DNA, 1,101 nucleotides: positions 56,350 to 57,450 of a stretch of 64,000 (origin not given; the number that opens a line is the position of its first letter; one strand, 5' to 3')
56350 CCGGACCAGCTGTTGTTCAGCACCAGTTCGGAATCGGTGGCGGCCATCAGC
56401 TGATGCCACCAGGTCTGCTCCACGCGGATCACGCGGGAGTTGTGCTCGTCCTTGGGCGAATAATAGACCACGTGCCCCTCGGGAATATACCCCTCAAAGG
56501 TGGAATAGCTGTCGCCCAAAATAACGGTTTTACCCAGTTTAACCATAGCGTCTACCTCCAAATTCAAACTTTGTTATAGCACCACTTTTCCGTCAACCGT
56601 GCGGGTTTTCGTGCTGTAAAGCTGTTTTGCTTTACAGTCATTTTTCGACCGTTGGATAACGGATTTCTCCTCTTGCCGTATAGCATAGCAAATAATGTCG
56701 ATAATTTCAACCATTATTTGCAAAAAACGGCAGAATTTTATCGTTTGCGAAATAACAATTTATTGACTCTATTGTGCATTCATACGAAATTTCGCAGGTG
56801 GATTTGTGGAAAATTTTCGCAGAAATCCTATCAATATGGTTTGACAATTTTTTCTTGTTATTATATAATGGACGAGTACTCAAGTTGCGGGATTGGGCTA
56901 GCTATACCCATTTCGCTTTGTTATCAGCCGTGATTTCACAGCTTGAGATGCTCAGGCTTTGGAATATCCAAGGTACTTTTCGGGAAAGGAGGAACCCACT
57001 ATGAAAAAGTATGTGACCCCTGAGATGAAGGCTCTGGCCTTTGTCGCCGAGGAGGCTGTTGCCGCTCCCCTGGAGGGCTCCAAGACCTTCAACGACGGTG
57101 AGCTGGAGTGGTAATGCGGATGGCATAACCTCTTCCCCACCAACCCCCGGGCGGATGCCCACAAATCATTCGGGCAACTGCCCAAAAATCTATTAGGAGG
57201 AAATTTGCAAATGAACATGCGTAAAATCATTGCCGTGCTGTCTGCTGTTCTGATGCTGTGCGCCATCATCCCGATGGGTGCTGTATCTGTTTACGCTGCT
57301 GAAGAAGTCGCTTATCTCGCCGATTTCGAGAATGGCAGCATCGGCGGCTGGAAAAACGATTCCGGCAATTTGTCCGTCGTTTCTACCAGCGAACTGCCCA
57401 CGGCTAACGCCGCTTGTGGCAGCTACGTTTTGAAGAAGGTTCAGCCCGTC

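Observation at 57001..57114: Hidden 37-codon ORF (P1) ends in the same tail as the neighbouring giant secreted enzymes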

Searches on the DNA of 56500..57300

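Call 12: search_rna_families(source=window, start=56500, end=57300, threshold=evalue, max_evalue=1)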
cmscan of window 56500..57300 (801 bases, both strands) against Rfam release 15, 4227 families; matches with E-value up to 1: 0.
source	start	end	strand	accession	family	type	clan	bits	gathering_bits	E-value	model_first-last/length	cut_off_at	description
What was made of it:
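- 56878..56955 (+): Structured 5' UTR. A conserved long-range stem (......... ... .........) encloses a GGG/CCC hairpin and starts a few nt after the predicted transcript start. Rfam gives no match (call 12).
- On Any curated protein or RNA family: Rfam gives nothing for 56500-57300 (call 12).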

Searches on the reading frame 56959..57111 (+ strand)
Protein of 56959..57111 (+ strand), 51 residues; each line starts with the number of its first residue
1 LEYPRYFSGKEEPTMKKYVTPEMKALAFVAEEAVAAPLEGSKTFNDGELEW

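Call 13: find_homologous_proteins(query=window:56959-57111:+, max_evalue=10)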
Query seq(51 aa) (51 aa): 36 proteins with E <= 10 among 36 candidates.
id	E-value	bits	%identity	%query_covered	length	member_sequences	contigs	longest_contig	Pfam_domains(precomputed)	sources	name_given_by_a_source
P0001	2.1e-22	95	86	100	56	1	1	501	-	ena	-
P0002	6.1e-16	75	86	84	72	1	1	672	-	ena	-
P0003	2.2e-13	67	89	73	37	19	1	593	-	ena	-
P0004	2.7e-13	66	73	88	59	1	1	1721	-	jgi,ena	-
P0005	4.5e-13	66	89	73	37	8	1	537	-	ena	-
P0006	1.2e-12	64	84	73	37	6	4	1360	-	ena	-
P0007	1.2e-12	64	86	73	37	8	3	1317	-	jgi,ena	-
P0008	1.7e-12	64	84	73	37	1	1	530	-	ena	-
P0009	1.7e-12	64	86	73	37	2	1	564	-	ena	-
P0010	2.3e-12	64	84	73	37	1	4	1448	-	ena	-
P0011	2.3e-12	64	89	73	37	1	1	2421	-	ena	-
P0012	1.0e-11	62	89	69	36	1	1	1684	-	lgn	-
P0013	1.4e-11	61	86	69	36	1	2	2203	-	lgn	-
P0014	1.6e-11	61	86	73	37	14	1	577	-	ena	-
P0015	1.6e-11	61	81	73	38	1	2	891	-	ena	-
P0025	3.6e-10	57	67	82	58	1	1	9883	-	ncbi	-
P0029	7.6e-9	53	70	73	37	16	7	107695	-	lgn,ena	-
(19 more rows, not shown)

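Call 20: find_encoding_contigs(protein=P0029, flank=10000, max_places=5)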
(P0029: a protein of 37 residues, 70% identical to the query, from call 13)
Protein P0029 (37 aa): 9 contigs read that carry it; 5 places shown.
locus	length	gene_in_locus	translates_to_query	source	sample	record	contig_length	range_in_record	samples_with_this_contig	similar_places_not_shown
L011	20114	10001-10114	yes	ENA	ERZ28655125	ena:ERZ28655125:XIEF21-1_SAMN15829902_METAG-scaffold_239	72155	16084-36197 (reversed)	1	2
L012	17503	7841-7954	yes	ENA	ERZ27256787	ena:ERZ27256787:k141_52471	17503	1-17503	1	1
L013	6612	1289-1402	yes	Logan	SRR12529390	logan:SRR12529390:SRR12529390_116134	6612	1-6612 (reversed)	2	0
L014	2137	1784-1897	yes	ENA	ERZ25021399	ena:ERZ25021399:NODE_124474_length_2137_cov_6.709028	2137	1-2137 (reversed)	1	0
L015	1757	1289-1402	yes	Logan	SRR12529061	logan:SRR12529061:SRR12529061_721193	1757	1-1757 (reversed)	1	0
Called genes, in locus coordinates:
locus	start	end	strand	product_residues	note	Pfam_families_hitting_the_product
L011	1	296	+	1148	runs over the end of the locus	-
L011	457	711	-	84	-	-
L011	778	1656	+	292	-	PF00196:GerE, PF08281:Sigma70_r4_2 (weak)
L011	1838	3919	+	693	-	PF00801:PKD (faint), PF07679:I-set (faint), PF13927:Ig_3 (faint), PF19081:Ig_7 (faint), PF08205:C2-set_2 (faint), PF13573:SprB (faint)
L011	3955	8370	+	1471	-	PF00801:PKD (faint), PF07679:I-set (faint), PF13927:Ig_3 (faint), PF19081:Ig_7 (faint)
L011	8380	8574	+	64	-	-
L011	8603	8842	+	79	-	PF00269:SASP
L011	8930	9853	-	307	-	PF02311:AraC_binding, PF07883:Cupin_2 (faint), PF12833:HTH_18, PF00165:HTH_AraC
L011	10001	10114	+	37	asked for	-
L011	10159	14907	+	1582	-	PF02018:CBM_4_9, PF17974:GalBD_like (faint), PF02018:CBM_4_9 (weak), PF00629:MAM (weak), PF02018:CBM_4_9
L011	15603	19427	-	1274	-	PF07554:FIVAR (weak), PF00149:Metallophos, PF12850:Metallophos_2 (faint), PF02018:CBM_4_9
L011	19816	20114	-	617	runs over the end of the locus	PF13313:DUF4082 (weak)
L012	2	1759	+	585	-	?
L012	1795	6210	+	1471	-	PF00801:PKD (faint), PF07679:I-set (faint), PF13927:Ig_3 (faint), PF19081:Ig_7 (faint)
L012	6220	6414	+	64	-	-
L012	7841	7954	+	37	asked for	-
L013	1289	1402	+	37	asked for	-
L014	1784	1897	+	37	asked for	-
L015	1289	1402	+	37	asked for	-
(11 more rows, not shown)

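Call 22: find_encoding_contigs(protein=P0025, flank=10000, max_places=3)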
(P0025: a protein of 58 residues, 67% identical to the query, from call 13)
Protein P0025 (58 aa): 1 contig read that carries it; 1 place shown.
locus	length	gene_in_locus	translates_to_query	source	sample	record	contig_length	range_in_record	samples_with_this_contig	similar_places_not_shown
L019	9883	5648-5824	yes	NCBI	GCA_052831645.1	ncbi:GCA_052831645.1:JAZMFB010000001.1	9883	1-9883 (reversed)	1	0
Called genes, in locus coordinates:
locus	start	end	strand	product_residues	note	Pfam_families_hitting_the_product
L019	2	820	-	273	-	?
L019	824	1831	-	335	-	PF00465:Fe-ADH, PF13685:Fe-ADH_2, PF01761:DHQ_synthase, PF24621:DHQS_C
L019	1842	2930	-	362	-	PF01817:CM_2, PF00800:PDT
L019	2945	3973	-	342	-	PF00793:DAHP_synth_1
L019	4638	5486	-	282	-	PF02311:AraC_binding, PF12833:HTH_18, PF00165:HTH_AraC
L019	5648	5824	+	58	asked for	-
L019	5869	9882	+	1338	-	?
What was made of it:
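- Closest known: Enterococcal sex-pheromone and inhibitor peptides. Same: A regulator is sometimes transcribed divergently (AraC in L011 and L019, calls 20, 22).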

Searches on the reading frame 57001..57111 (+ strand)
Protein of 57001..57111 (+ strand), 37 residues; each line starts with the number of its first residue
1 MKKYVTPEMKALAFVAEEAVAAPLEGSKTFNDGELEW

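Call 8: search_protein_families(library=pfam, proteins=[window:57001-57111:+], max_evalue=0.01)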
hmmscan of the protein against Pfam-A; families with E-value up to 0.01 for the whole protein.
seq(37 aa): 0 families

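Call 9: search_protein_families(library=ncbifam, proteins=[window:57001-57111:+], max_evalue=1)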
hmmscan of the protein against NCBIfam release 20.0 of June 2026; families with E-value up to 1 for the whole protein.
seq(37 aa): 0 families

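Call 14: find_encoding_contigs(protein=window:57001-57111:+, flank=10000, max_places=10)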
Protein seq(37 aa) (37 aa): 23 contigs read that carry it; 10 places shown.
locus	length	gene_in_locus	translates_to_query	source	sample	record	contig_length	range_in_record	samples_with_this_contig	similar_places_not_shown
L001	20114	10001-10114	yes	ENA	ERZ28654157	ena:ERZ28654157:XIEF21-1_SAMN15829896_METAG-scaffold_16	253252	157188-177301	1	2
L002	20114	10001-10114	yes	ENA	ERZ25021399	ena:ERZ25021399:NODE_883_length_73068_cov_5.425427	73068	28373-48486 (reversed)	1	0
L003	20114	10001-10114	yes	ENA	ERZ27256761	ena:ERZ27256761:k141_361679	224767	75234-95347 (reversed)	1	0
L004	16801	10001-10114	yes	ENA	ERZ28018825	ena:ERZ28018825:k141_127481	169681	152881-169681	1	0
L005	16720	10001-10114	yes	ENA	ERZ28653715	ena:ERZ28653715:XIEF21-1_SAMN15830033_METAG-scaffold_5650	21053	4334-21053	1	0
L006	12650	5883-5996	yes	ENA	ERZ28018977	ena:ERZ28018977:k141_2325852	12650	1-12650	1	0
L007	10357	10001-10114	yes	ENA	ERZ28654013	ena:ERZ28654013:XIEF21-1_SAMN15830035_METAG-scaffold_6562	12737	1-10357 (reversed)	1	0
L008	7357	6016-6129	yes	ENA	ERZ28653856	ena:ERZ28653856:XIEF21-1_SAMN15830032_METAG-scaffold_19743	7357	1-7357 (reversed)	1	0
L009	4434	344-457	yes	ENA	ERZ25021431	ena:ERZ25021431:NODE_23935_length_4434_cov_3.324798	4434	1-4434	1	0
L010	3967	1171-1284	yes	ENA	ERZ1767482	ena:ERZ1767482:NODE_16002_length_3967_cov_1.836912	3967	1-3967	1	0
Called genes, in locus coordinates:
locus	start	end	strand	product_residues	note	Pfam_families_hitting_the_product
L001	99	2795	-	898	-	-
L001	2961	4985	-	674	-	PF02018:CBM_4_9, PF17996:CE2_N, PF00657:Lipase_GDSL, PF13472:Lipase_GDSL_2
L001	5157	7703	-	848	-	PF02018:CBM_4_9, PF17996:CE2_N (weak), PF00657:Lipase_GDSL, PF13472:Lipase_GDSL_2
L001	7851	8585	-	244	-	PF16227:DUF4886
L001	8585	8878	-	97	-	-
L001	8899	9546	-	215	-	PF16255:Lipase_GDSL_lke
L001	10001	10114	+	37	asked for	-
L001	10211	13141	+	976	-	PF02018:CBM_4_9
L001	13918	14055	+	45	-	-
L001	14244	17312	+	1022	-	PF00404:Dockerin_1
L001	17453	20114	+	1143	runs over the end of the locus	PF00963:Cohesin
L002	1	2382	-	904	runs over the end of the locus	-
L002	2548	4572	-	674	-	PF02018:CBM_4_9, PF17996:CE2_N (weak), PF00657:Lipase_GDSL, PF13472:Lipase_GDSL_2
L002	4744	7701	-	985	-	PF02018:CBM_4_9, PF17996:CE2_N, PF00657:Lipase_GDSL, PF13472:Lipase_GDSL_2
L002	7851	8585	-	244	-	PF16227:DUF4886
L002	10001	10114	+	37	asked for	-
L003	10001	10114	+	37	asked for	-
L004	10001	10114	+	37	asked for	-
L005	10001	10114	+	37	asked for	-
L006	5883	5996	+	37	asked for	-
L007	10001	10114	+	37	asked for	-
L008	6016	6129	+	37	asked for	-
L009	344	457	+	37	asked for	-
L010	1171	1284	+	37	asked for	-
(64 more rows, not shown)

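Call 28: find_related_loci(query=A1, collection=genome_contigs, flank=10000)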
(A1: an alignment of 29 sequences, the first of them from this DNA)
Query A1 (37 aa) in genome_contigs; peptide patterns used: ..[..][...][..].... (x = any residue, [..] = any of these).
32 stretches matched a pattern; 26 encode a relative of the query (tblastn E <= 1e-3); 26 distinct loci.
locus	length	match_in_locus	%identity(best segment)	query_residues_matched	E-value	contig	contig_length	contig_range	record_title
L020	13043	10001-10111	86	1-37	9e-19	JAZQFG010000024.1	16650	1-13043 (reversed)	MAG: Acutalibacteraceae bacterium isolate T1900044633_TS20190099.MAGScoT_cleanbin_000018 SGB_1087_k141_1676971, whole ge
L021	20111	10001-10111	78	1-37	3e-17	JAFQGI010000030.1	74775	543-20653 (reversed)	MAG: Clostridia bacterium isolate RGIG1794 Goat_Cecum-4__c702009, whole genome shotgun sequence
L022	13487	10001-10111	78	1-37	4e-17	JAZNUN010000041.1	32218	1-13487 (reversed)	MAG: Acutalibacteraceae bacterium isolate T1900044797_TS20190263.MAGScoT_cleanbin_000015 SGB_2687_k141_1216523, whole ge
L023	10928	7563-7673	76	1-37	7e-17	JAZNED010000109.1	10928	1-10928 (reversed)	MAG: Acutalibacteraceae bacterium isolate T1900044723_TS20190189.MAGScoT_cleanbin_000005 SGB_1919_k141_267750, whole gen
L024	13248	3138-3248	76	1-37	2e-16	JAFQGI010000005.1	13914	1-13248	MAG: Clostridia bacterium isolate RGIG1794 Goat_Cecum-4__c48395, whole genome shotgun sequence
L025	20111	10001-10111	76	1-37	2e-16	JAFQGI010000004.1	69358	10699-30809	MAG: Clostridia bacterium isolate RGIG1794 Goat_Cecum-4__c36035, whole genome shotgun sequence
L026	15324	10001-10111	76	1-37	2e-16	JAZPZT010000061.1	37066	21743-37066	MAG: Acutalibacteraceae bacterium isolate T1900044644_TS20190110.MAGScoT_cleanbin_000032 SGB_1323_k141_975804, whole gen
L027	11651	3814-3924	78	1-37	3e-16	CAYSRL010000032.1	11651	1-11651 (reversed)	MAG TPA_asm: uncultured Ruminococcus sp. isolate SRP315200_co2_280 genome assembly, contig: NODE_7353_length_11651_cov_1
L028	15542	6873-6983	73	1-37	3e-16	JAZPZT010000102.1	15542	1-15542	MAG: Acutalibacteraceae bacterium isolate T1900044644_TS20190110.MAGScoT_cleanbin_000032 SGB_1323_k141_755039, whole gen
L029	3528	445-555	73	1-37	4e-16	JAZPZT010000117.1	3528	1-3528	MAG: Acutalibacteraceae bacterium isolate T1900044644_TS20190110.MAGScoT_cleanbin_000032 SGB_1323_k141_2009877, whole ge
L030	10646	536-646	73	1-37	8e-16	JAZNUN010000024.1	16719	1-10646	MAG: Acutalibacteraceae bacterium isolate T1900044797_TS20190263.MAGScoT_cleanbin_000015 SGB_2687_k141_2278791, whole ge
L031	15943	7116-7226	73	1-37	7e-16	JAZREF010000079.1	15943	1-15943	MAG: Acutalibacteraceae bacterium isolate T1900045500_YK20190194.MAGScoT_cleanbin_000093 SGB_7494_k141_1749609, whole ge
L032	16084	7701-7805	74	3-37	5e-15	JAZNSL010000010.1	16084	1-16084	MAG: Acutalibacteraceae bacterium isolate T1900044809_TS20190275.MAGScoT_cleanbin_000020 SGB_2773_k141_1039655, whole ge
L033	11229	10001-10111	73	1-37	9e-15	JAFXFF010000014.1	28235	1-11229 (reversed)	MAG: Clostridia bacterium isolate RGIG6361 Sheep_Rectum-4__c216416, whole genome shotgun sequence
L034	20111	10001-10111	68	1-37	9e-15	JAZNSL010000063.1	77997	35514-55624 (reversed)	MAG: Acutalibacteraceae bacterium isolate T1900044809_TS20190275.MAGScoT_cleanbin_000020 SGB_2773_k141_355492, whole gen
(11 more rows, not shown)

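Call 43: search_protein_representatives(alignment_id=A1)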
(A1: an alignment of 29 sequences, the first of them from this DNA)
Query: 29 sequences, 37 profile positions. Proteins with E-value up to 0.001 (for the whole library): 72; up to 1e-10: 16; up to 1e-30: 0. The best 72 are listed.
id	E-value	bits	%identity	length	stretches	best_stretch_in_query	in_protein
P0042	2.5e-17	78.6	-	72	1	2-37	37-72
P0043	1.0e-16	76.7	-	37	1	1-37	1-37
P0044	3.7e-16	74.8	-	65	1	2-37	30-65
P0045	8.3e-16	73.7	-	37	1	1-37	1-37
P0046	1.8e-15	72.7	-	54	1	1-37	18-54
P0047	2.5e-14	69.0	-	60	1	1-37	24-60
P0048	4.8e-14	68.1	-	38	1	1-37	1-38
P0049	7.6e-14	67.5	-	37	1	1-37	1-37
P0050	4.6e-13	65.0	-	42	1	1-37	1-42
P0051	1.2e-12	63.7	-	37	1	1-37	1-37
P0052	5.5e-12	61.5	-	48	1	1-37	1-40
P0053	7.5e-12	61.1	-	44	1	1-37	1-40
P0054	7.7e-12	61.0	-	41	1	1-37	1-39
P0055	3.9e-11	58.8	-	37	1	1-37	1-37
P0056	4.6e-11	58.6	-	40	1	2-37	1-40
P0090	4.2e-06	42.7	-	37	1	1-37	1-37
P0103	1.3e-04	37.9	-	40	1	2-37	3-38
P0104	1.4e-04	37.8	-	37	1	2-37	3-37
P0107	4.1e-04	36.3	-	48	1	1-37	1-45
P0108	5.8e-04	35.9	-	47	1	3-37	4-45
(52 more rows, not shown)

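Call 45: find_encoding_contigs(protein=P0107, flank=10000, max_places=3)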
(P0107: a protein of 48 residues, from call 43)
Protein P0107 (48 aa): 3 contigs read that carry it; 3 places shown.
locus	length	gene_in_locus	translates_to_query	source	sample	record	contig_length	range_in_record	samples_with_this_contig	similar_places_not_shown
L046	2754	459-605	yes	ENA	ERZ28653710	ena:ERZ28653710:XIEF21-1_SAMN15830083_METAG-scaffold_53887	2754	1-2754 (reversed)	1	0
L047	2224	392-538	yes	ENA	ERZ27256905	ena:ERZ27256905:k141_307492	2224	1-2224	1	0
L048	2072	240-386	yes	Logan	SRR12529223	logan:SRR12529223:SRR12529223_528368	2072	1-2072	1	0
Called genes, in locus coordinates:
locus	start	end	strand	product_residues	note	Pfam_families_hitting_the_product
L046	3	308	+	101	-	?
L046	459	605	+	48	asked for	-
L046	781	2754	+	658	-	?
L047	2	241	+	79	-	?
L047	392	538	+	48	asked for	-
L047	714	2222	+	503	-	?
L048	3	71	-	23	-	?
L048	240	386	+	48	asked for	-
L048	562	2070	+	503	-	?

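Call 46: find_encoding_contigs(protein=P0103, flank=10000, max_places=3)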
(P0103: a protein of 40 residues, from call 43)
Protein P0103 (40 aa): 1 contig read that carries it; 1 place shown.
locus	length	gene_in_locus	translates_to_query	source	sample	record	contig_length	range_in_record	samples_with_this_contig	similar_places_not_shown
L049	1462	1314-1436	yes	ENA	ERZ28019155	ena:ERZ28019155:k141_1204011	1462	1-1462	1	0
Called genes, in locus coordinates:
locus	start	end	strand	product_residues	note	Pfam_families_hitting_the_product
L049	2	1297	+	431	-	?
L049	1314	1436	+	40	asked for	-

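Call 64: find_encoding_contigs(protein=P0104, flank=10000, max_places=2)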
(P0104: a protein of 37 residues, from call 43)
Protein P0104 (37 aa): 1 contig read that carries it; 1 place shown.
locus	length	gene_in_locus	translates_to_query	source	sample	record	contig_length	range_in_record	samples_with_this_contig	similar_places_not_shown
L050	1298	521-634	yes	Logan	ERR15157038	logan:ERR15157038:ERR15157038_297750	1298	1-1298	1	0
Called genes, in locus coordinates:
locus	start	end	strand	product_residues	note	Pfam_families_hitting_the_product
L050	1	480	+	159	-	?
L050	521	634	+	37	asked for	-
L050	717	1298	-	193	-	?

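Call 65: find_encoding_contigs(protein=P0090, flank=10000, max_places=2)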
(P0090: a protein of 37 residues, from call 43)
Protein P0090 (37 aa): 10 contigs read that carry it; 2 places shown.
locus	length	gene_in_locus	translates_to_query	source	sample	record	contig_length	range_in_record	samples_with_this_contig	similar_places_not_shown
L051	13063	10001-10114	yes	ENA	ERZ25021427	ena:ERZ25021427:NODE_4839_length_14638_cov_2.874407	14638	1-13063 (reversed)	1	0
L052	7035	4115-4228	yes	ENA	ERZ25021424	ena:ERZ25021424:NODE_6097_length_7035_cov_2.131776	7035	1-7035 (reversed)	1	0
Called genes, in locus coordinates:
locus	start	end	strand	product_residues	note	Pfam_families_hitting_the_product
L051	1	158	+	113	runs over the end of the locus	-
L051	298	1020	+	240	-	PF00657:Lipase_GDSL, PF13472:Lipase_GDSL_2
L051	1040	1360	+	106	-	-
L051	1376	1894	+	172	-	-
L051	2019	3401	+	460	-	PF01554:MatE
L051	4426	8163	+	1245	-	PF13313:DUF4082 (weak)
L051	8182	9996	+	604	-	PF02018:CBM_4_9, PF22637:CBM_4_9_1 (faint), PF02018:CBM_4_9, PF04862:DUF642 (weak)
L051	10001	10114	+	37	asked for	-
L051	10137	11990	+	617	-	PF13313:DUF4082 (weak)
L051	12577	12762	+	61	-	-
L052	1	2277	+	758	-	?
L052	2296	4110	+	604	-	PF02018:CBM_4_9, PF22637:CBM_4_9_1 (faint), PF02018:CBM_4_9, PF04862:DUF642 (weak)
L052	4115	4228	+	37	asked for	-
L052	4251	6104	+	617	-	PF13313:DUF4082 (weak)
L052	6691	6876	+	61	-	-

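Call 66: find_encoding_contigs(protein=P0108, flank=10000, max_places=2)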
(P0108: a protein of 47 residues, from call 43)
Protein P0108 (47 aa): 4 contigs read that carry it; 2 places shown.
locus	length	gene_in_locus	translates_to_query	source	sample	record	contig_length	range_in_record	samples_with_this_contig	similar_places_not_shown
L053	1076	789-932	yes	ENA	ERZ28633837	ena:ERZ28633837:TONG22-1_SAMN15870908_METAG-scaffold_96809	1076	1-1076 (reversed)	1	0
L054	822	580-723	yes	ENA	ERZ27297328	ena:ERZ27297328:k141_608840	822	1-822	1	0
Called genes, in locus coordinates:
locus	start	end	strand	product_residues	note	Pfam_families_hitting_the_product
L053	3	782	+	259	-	?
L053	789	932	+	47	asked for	-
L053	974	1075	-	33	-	?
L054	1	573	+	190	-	?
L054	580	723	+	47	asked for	-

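Call 90: predict_structure(alignment_id=A1)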
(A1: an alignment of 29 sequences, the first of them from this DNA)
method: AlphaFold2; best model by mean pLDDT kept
length: 37 residues; sequences in the alignment: 29
mean_pLDDT: 64.1   pTM: 0.14
mean pLDDT of the five models: 64.1, 59.7, 59.2, 56.7, 54.5
residues with pLDDT >= 90: 0; 70-90: 2; 50-70: 35; < 50: 0
segments of 3 or more residues with pLDDT < 50: none
pLDDT, mean of each block of 10 residues (from residue 1): 66 65 63 62
secondary structure: DSSP gave nothing for this model
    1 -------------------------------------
elements in order:
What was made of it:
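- Alone, the peptide is predicted disordered (pLDDT 64, call 90), as expected of a motif-bearing peptide that folds on a partner.
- Tried and rejected: An AlphaFold2 model of P1 alone was uninformative: disordered, pLDDT 64 (call 90).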
